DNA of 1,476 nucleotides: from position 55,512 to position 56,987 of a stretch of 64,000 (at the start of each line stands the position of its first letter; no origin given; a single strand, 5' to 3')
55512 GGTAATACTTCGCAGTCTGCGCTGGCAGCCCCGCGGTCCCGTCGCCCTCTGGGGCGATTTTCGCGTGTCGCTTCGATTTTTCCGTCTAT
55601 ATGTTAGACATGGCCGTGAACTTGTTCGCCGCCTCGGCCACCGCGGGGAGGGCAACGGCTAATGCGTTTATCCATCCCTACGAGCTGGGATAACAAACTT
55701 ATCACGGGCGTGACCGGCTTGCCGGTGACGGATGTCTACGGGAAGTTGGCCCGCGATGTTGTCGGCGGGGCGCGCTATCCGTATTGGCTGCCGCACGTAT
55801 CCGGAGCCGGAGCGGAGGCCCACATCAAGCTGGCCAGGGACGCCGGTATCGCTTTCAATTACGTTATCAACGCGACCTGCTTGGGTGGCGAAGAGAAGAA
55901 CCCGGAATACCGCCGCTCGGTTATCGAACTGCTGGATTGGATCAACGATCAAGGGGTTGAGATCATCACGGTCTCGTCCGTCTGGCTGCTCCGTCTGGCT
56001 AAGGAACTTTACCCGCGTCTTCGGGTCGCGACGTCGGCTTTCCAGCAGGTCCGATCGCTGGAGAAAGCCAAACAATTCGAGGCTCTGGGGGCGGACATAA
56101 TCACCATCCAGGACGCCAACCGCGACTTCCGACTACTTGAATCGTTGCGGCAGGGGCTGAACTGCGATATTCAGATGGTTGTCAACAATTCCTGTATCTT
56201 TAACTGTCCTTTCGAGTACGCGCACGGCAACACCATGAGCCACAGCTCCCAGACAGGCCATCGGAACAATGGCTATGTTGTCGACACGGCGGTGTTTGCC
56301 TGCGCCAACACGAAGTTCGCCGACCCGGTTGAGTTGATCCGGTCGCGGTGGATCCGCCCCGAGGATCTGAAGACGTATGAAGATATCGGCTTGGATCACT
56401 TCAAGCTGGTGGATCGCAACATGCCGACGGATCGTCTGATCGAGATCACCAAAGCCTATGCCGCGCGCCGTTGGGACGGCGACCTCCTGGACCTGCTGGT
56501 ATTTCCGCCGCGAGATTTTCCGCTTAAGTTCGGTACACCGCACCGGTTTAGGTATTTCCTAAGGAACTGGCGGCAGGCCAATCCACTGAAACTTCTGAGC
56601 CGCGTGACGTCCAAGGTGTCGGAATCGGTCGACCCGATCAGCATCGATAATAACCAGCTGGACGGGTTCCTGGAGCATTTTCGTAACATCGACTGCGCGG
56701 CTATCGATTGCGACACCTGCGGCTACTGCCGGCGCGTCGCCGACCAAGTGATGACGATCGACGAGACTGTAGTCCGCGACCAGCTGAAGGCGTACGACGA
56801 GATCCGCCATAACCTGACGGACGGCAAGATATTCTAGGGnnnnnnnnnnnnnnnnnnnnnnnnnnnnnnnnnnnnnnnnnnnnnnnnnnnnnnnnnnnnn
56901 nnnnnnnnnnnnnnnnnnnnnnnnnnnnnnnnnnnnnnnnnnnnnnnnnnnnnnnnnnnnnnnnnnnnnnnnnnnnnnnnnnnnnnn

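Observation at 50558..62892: Isoprenoid-quinone-like biosynthesis cluster embedded in the cytochrome island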

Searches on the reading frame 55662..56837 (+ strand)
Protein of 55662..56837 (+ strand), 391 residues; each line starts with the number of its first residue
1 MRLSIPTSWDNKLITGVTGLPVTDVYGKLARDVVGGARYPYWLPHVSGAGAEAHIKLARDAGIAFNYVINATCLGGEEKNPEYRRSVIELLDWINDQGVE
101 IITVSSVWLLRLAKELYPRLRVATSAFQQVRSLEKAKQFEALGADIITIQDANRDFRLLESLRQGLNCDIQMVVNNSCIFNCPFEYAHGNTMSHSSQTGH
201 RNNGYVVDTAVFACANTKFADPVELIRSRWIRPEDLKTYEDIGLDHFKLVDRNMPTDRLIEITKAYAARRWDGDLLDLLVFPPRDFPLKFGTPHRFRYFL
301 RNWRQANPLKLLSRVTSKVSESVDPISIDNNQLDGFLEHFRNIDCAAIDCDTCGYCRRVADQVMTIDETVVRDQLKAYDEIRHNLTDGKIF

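Call 3: search_protein_families(library=pfam, proteins=[window:55662-56837:+], max_evalue=0.01)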
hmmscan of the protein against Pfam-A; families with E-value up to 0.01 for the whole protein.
window:55662-56837:+ (391 aa): 1 family
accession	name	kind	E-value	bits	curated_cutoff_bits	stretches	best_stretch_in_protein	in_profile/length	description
PF01136.24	Peptidase_U32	-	1.4e-05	25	22.4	1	87-145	4-62/233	Peptidase family U32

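Call 5: search_protein_families(library=ncbifam, proteins=[window:55662-56837:+], max_evalue=0.01)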
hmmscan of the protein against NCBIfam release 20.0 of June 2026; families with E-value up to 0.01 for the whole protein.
window:55662-56837:+ (391 aa): 0 families

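Call 12: find_homologous_proteins(query=window:55662-56837:+)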
Query window:55662-56837:+ (391 aa): 170 proteins with E <= 0.001 among 4588 candidates; the best 120 are listed.
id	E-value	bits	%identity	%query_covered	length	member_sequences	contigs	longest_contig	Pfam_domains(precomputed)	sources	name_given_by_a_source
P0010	4.3e-269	910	100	100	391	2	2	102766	-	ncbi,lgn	-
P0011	7.3e-93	330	42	100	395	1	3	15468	PF01136.26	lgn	-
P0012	1.1e-89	319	40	100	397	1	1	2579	PF01136.26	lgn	-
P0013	1.9e-89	318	41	100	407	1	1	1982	PF01136.26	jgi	-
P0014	4.0e-89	317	40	100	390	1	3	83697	PF01136.26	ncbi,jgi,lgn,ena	-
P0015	4.7e-88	314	39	98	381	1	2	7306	PF01136.26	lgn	-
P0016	1.1e-87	313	41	100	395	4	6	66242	PF01136.26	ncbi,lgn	-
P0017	2.5e-87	311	39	100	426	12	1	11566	PF01136.26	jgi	jgi:collagenase-like PrtC family protease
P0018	3.4e-87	311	39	100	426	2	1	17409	PF01136.26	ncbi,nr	ncbi:MAG: U32 family peptidase [Desulfuromonadales bacterium]|nr:U32 family peptidase [Desulfuromona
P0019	4.8e-87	310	39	100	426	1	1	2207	PF01136.26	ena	-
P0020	5.1e-87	310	39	99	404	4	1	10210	PF01136.26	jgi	jgi:collagenase-like PrtC family protease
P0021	5.8e-87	310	41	100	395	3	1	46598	PF01136.26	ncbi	ncbi:MAG: U32 family peptidase [Pseudomonadota bacterium]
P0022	8.9e-87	310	38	100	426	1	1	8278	PF01136.26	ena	-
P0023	1.0e-86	309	39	100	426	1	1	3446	PF01136.26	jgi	jgi:collagenase-like PrtC family protease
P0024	1.0e-86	309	39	100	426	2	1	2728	PF01136.26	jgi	jgi:collagenase-like PrtC family protease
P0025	1.3e-86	309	39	100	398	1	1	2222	PF01136.26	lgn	-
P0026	1.6e-86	309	39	100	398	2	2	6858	PF01136.26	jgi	-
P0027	1.7e-86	309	38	100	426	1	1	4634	PF01136.26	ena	-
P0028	2.4e-86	308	38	100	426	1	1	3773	PF01136.26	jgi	-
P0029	4.7e-86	307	38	100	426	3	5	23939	PF01136.26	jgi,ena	jgi:collagenase-like PrtC family protease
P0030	5.3e-86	307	40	100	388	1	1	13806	PF01136.26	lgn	-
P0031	8.0e-86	306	39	100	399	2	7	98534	PF01136.26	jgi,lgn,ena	jgi:collagenase-like PrtC family protease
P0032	1.3e-85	306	39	100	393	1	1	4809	PF01136.26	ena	-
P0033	2.2e-85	305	38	100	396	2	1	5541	PF01136.26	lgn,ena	-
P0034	4.7e-85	304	38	100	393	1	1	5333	PF01136.26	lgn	-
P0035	4.7e-85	304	38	100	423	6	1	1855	PF01136.26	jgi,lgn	jgi:collagenase-like PrtC family protease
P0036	6.7e-85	303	38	100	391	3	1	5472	PF01136.26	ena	-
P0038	1.1e-84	303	37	100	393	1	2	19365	PF01136.26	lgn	-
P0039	5.2e-84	300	40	100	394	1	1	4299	PF01136.26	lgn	-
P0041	9.0e-84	300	40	100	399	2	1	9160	PF01136.26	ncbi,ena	-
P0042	9.0e-84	300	39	100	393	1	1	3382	PF01136.26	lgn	-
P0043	9.9e-84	300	39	99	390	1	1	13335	PF01136.26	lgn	-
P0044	2.4e-83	298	38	100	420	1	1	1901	PF01136.26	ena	-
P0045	4.0e-83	298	39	100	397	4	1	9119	PF01136.26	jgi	-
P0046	5.4e-83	297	38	100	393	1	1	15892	PF01136.26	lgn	-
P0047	7.6e-83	297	39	100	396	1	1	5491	PF01136.26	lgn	-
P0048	1.2e-82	296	38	100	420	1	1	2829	PF01136.26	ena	-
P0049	2.4e-82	295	39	100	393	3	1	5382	PF01136.26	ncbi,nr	ncbi:MAG: U32 family peptidase [Candidatus Omnitrophica bacterium]|nr:U32 family peptidase [Candidat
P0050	3.9e-82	294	38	100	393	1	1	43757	PF01136.26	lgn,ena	-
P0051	8.3e-82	293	38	100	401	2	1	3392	PF01136.26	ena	-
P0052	1.3e-81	293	41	98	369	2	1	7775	PF01136.26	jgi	jgi:collagenase-like PrtC family protease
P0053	3.2e-81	291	39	99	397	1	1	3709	PF01136.26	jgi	jgi:collagenase-like PrtC family protease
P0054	3.7e-81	291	37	100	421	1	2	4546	PF01136.26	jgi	jgi:collagenase-like PrtC family protease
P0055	4.1e-81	291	38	100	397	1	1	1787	PF01136.26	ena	-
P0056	4.8e-81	291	38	100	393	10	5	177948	PF01136.26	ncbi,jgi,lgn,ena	ncbi:MAG: U32 family peptidase [Candidatus Omnitrophota bacterium]|jgi:collagenase-like PrtC family 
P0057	5.1e-81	291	37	100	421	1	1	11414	PF01136.26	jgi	jgi:collagenase-like PrtC family protease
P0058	5.2e-81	291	40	100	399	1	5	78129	PF01136.26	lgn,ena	-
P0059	5.5e-81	291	37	100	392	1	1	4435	PF01136.26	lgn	-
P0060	8.1e-81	290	36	100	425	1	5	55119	PF01136.26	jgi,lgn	jgi:collagenase-like PrtC family protease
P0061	1.3e-80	289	39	100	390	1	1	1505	PF01136.26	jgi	jgi:collagenase-like PrtC family protease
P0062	1.6e-80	289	36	100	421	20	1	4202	PF01136.26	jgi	jgi:collagenase-like PrtC family protease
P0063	1.7e-80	289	38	100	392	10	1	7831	PF01136.26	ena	-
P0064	2.0e-80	289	35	100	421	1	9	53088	PF01136.26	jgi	jgi:collagenase-like PrtC family protease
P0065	2.9e-80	288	39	100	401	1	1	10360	PF01136.26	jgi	jgi:collagenase-like PrtC family protease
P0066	3.1e-80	288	34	100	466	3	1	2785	PF01136.26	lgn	-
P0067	5.3e-80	287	36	100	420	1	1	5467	PF01136.26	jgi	jgi:collagenase-like PrtC family protease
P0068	5.3e-80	287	36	100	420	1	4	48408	PF01136.26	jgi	jgi:collagenase-like PrtC family protease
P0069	6.2e-80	287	39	100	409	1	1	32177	PF01136.26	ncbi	-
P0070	1.2e-79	286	37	100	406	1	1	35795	PF01136.26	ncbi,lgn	-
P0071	1.8e-79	286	37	100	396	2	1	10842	PF01136.26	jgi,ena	-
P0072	2.5e-79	285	36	100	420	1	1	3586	PF01136.26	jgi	jgi:collagenase-like PrtC family protease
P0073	4.6e-79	284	36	100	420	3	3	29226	PF01136.26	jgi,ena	jgi:collagenase-like PrtC family protease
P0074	6.0e-79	284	36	100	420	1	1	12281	PF01136.26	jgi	jgi:collagenase-like PrtC family protease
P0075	8.8e-79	283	36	100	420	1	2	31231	PF01136.26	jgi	jgi:collagenase-like PrtC family protease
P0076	1.4e-78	283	36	100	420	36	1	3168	PF01136.26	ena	-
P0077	1.8e-78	282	36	100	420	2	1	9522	PF01136.26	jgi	jgi:collagenase-like PrtC family protease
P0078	1.9e-78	282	35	100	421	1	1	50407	PF01136.26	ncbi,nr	ncbi:MAG: U32 family peptidase [Deltaproteobacteria bacterium]|nr:U32 family peptidase [Deltaproteob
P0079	2.1e-78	282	35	100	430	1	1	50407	PF01136.26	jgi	-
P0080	2.2e-78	282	36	100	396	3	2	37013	PF01136.26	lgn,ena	-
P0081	2.5e-78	282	36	100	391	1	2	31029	PF01136.26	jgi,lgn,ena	-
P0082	2.6e-78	282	36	100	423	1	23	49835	PF01136.26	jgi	jgi:collagenase-like PrtC family protease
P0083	3.5e-78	281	36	100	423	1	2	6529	PF01136.26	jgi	jgi:collagenase-like PrtC family protease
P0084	4.0e-78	281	35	100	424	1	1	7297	PF01136.26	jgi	jgi:collagenase-like PrtC family protease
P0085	4.1e-78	281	36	100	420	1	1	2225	PF01136.26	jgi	jgi:collagenase-like PrtC family protease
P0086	5.7e-78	281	36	100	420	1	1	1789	PF01136.26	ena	-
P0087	1.5e-77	279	37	97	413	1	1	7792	PF01136.26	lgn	-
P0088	2.6e-77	278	38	98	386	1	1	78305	PF01136.26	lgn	-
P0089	2.6e-77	278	36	100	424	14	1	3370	PF01136.26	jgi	jgi:collagenase-like PrtC family protease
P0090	2.9e-77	278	38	97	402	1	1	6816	PF01136.26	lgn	-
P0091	3.0e-77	278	37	100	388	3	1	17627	PF01136.26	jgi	jgi:collagenase-like PrtC family protease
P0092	3.5e-77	278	35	97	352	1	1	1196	PF01136.26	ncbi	-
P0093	1.1e-76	276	35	100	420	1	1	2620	PF01136.26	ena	-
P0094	1.9e-76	276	37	94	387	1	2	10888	PF01136.26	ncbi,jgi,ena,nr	ncbi:MAG: U32 family peptidase [Candidatus Omnitrophica bacterium]|nr:U32 family peptidase [Candidat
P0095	2.5e-76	275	36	100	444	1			PF01136.26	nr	nr:hypothetical protein Hi04_10k_c2877_00021 [uncultured bacterium]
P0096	4.2e-76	274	35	100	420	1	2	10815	PF01136.26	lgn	-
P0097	8.4e-76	273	36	100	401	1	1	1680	PF01136.26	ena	-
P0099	9.9e-76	273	39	97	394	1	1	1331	PF01136.26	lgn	-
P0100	1.3e-75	273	37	100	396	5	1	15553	PF01136.26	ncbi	ncbi:MAG: U32 family peptidase [Candidatus Omnitrophota bacterium]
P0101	9.9e-75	270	35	97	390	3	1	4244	PF01136.26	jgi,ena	-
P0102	1.1e-74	270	35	100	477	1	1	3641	PF01136.26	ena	-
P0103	6.9e-74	267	40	95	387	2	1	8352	PF01136.26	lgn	-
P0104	7.1e-74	267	35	100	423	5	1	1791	PF01136.26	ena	-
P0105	4.2e-73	265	37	100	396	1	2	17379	PF01136.26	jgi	-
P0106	4.4e-73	265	38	96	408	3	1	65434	PF01136.26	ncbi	ncbi:MAG: U32 family peptidase [Candidatus Omnitrophota bacterium]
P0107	5.6e-73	264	36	100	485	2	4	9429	PF01136.26,PF11084.14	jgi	jgi:collagenase-like PrtC family protease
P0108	7.2e-73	264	35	100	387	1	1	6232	PF01136.26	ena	-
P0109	8.7e-73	264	36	100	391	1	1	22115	PF01136.26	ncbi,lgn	-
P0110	2.4e-72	262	40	91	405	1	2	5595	PF01136.26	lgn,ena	-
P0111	3.1e-72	262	36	100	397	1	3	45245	PF01136.26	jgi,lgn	-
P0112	6.5e-72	261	39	95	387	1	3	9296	PF01136.26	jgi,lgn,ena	-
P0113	1.4e-71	260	36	100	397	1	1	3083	PF01136.26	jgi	-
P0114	1.5e-71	260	36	94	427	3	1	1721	PF01136.26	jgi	-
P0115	2.5e-71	259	39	96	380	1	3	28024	PF01136.26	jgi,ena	-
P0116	2.5e-71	259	34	100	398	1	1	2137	PF01136.26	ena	-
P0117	2.6e-71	259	35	100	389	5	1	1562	PF01136.26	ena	-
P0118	6.8e-71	257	36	94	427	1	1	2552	PF01136.26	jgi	jgi:collagenase-like PrtC family protease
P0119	3.6e-70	255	39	92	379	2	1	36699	PF01136.26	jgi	jgi:collagenase-like PrtC family protease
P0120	5.4e-70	254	35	100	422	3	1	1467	PF01136.26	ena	-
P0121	6.9e-70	254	35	97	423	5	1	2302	PF01136.26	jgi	jgi:collagenase-like PrtC family protease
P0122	4.5e-69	251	38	95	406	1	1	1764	PF01136.26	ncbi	-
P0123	5.4e-69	251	36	88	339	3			PF01136.26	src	-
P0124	8.8e-69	250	35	100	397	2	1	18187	PF01136.26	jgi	-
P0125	9.4e-69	250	33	100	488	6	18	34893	PF01136.26,PF11084.14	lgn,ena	-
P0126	1.6e-68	250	39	92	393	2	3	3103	PF01136.26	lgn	-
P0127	5.3e-68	248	35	94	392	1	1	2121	PF01136.26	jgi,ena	-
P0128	7.5e-68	247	36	93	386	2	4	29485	PF01136.26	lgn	-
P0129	2.6e-67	246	38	95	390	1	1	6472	PF01136.26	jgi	-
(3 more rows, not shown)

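Call 13: find_encoding_contigs(protein=P0014, flank=10000, max_places=2)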
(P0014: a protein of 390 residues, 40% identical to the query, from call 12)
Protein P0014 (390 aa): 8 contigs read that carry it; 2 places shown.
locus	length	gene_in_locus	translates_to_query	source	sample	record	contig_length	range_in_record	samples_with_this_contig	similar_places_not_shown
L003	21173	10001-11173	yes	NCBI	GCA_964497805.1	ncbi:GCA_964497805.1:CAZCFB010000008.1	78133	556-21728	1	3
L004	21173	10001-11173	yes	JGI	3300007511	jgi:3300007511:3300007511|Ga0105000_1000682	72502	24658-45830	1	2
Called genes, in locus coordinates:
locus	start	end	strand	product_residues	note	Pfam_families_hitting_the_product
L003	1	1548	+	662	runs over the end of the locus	-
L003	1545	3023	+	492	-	-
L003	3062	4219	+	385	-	PF04055:Radical_SAM, PF13186:SPASM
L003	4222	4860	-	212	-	PF01209:Ubie_methyltran, PF13489:Methyltransf_23 (weak), PF13847:Methyltransf_31, PF04816:TrmK (faint), PF08241:Methyltransf_11, PF08242:Methyltransf_12, PF13649:Methyltransf_25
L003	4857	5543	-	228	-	-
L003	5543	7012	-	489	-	PF02310:B12-binding, PF04055:Radical_SAM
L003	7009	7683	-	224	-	PF01209:Ubie_methyltran, PF05175:MTS (faint), PF13489:Methyltransf_23, PF13847:Methyltransf_31, PF08241:Methyltransf_11, PF08242:Methyltransf_12, PF13649:Methyltransf_25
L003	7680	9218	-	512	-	-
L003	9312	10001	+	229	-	PF08241:Methyltransf_11, PF13649:Methyltransf_25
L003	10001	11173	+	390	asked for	PF01136:Peptidase_U32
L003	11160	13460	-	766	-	-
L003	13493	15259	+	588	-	PF13231:PMT_2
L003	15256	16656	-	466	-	PF02310:B12-binding, PF04055:Radical_SAM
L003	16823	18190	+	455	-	PF02310:B12-binding, PF04055:Radical_SAM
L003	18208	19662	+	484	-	PF02310:B12-binding, PF04055:Radical_SAM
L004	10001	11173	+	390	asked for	PF01136:Peptidase_U32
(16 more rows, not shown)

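Call 14: find_encoding_contigs(protein=P0056, flank=10000, max_places=2)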
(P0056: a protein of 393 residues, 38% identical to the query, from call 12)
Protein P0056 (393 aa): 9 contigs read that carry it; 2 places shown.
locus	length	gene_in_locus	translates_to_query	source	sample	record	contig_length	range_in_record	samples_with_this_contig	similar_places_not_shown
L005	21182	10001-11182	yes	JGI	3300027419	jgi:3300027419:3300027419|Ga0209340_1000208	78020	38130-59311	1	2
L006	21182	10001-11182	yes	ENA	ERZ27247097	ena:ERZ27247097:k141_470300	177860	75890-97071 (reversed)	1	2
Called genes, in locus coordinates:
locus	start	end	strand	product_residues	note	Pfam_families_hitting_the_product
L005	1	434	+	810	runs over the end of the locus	PF00521:DNA_topoisoIV, PF03989:DNA_gyraseA_C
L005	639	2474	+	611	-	PF13230:GATase_4 (weak), PF13522:GATase_6, PF13537:GATase_7, PF01380:SIS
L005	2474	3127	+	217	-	PF00590:TP_methylase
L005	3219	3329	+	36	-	-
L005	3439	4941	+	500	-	PF13353:Fer4_12 (weak), PF04055:Radical_SAM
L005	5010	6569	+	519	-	PF02310:B12-binding, PF04055:Radical_SAM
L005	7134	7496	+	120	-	-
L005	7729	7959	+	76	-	-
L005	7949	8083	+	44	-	-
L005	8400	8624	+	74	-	-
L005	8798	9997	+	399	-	PF01136:Peptidase_U32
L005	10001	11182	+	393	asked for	PF01136:Peptidase_U32 (faint)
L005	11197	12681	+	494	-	PF02310:B12-binding, PF04055:Radical_SAM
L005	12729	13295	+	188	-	PF02310:B12-binding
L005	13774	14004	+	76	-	-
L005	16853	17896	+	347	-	PF01136:Peptidase_U32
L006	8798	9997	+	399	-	PF01136:Peptidase_U32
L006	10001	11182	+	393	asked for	PF01136:Peptidase_U32 (faint)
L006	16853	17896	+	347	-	PF01136:Peptidase_U32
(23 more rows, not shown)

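Call 15: find_encoding_contigs(protein=P0078, flank=10000, max_places=2)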
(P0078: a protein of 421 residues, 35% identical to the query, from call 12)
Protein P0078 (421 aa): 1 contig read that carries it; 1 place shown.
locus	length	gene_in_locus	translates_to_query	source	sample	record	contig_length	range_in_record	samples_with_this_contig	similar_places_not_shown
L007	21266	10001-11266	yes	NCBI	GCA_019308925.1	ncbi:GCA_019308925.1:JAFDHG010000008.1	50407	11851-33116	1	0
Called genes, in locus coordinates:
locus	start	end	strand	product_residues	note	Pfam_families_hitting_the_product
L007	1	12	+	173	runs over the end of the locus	PF02224:Cytidylate_kin (faint), PF13238:AAA_18, PF13671:AAA_33 (faint), PF01202:SKI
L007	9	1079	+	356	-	PF01264:Chorismate_synt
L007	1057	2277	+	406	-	PF00512:HisKA, PF02518:HATPase_c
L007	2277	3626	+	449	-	PF00072:Response_reg, PF00158:Sigma54_activat, PF14532:Sigma54_activ_2, PF25601:AAA_lid_14, PF02954:HTH_8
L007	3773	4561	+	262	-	PF01791:DeoC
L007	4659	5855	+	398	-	PF13433:Peripla_BP_5, PF13458:Peripla_BP_6, PF01094:ANF_receptor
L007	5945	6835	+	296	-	PF02653:BPD_transp_2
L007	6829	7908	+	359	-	PF02653:BPD_transp_2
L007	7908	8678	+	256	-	PF00005:ABC_tran, PF13304:AAA_21 (faint), PF12399:BCA_ABC_TP_C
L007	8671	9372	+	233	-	PF00005:ABC_tran, PF13304:AAA_21 (faint)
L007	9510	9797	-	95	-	-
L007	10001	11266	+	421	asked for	PF01136:Peptidase_U32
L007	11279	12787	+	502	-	PF02310:B12-binding, PF04055:Radical_SAM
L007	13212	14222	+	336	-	PF02754:CCG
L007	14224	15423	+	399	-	PF02589:LUD_dom, PF13183:Fer4_8, PF13237:Fer4_10 (faint), PF13534:Fer4_17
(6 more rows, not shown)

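Call 19: search_solved_structures(query=window:55662-56837:+, max_evalue=1)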
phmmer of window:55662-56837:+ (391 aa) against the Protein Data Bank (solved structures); distinct sequences matched with E-value up to 1: 1.
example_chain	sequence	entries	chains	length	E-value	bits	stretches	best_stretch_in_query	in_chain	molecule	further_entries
5d88_A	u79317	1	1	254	1.8e-10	43.5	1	52-201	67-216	Predicted protease of the collagenase family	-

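Call 29: find_related_loci(query=A1, collection=genome_contigs, flank=10000)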
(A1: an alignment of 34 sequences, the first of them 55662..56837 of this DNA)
Query A1 (391 aa) in genome_contigs; peptide patterns used: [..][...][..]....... (x = any residue, [..] = any of these).
600 stretches matched a pattern (row limit reached: there are more); 597 encode a relative of the query (tblastn E <= 1e-3); the best 80 are kept; 79 distinct loci.
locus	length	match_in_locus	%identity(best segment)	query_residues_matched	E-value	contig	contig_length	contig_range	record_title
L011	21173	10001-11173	93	1-391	0e+0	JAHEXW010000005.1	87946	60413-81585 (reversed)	MAG: Actinomycetes bacterium isolate nzgw113 NODE_335_length_87947_cov_5.379113, whole genome shotgun sequence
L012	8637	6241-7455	41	1-391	6e-98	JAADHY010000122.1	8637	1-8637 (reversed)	MAG: Planctomycetota bacterium isolate M_MetaBat.224 contig-127_41217, whole genome shotgun sequence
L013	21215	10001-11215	39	1-391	1e-96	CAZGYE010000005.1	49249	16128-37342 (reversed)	MAG TPA_asm: uncultured Planctomycetaceae bacterium isolate binchicken_co253_186 genome assembly, contig: NODE_243_lengt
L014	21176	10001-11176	41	1-391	1e-96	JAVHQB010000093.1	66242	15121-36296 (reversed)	MAG: Candidatus Paceibacterota bacterium isolate WB02no5_36_10 NODE_87_length_66242_cov_6.715231, whole genome shotgun s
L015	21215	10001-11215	39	1-391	1e-95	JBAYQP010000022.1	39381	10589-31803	MAG: Desulfuromonadales bacterium isolate SO_2016_LW2_167 scaffold01656_LW138R_2016, whole genome shotgun sequence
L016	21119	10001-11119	42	1-379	3e-95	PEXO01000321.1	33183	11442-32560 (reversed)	MAG: Elusimicrobia bacterium CG08_land_8_20_14_0_20_59_10 CG08_land_8_20_14_0.20_scaffold_309_c, whole genome shotgun se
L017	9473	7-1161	40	1-391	3e-95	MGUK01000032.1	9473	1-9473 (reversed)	MAG: Elusimicrobia bacterium GWF2_62_30 gwf2_scaffold_18468, whole genome shotgun sequence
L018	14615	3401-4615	39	1-391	1e-94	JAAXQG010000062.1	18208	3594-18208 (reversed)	MAG: Desulfuromonadales bacterium isolate MAG-BB-08 scaffold_834, whole genome shotgun sequence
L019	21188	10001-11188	39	1-391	2e-93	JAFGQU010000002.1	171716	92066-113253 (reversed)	MAG: Candidatus Omnitrophota bacterium isolate Zod_Metabat.783 k87_1665553, whole genome shotgun sequence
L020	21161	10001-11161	40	1-391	2e-93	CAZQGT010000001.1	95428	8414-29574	MAG TPA_asm: uncultured Planctomycetales bacterium isolate SRP178699_co1_559 genome assembly, contig: NODE_141_length_95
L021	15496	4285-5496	40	1-391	6e-93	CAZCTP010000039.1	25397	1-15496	MAG TPA_asm: uncultured Thermodesulfobacteriota bacterium isolate binchicken_co172_233 genome assembly, contig: NODE_139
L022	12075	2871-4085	39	1-391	2e-93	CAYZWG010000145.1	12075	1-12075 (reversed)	MAG TPA_asm: uncultured Planctomycetaceae bacterium isolate SRP216583_co1_137 genome assembly, contig: NODE_4949_length_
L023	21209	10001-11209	38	1-391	3e-92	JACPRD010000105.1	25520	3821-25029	MAG: Planctomycetota bacterium isolate NC_groundwater_670_Ag_B-0.1um_68_49 B_1_S1_Biohub_coassembly_k141_2947697, whole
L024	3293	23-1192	39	1-391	1e-93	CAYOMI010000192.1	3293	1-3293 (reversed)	MAG TPA_asm: uncultured Planctomycetales bacterium isolate SRP098346_co1_93 genome assembly, contig: NODE_48262_length_3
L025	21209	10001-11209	37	2-391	7e-92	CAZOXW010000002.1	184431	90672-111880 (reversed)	MAG TPA_asm: uncultured Bacteriovorax sp. isolate SRP342105_co2_231 genome assembly, contig: NODE_38_length_184431_cov_1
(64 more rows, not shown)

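Call 90: predict_structure(alignment_id=A7)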
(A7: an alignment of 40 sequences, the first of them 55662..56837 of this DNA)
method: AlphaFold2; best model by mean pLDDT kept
length: 391 residues; sequences in the alignment: 40
mean_pLDDT: 92.0   pTM: 0.92
mean pLDDT of the five models: 92.0, 91.2, 90.6, 90.5, 90.4
residues with pLDDT >= 90: 299; 70-90: 73; 50-70: 19; < 50: 0
segments of 3 or more residues with pLDDT < 50: none
pLDDT, mean of each block of 10 residues (from residue 1): 97 98 97 89 91 98 97 92 97 98 97 98 96 98 98 96 98 96 92 90 85 92 97 98 98 93 98 96 60 73 73 69 84 96 92 97 96 91 86 76
secondary structure, 60 per line:
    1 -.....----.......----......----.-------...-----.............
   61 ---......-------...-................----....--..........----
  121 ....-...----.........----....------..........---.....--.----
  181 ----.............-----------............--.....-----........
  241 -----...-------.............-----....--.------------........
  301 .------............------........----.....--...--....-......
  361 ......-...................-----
elements in order: E2-6 H11-17 E22-27 H48-60 E64-69 H81-96 E101-104 H107-116 E121-124 H133-141 E146-149 H156-165 E169-173 H185-196 H209-220 H223-227 H233-240 E246-248 H256-268 H293-301 H308-319 E326-329 H330-333 H338-342 H350-353 H355-363 E364-366 H368-386
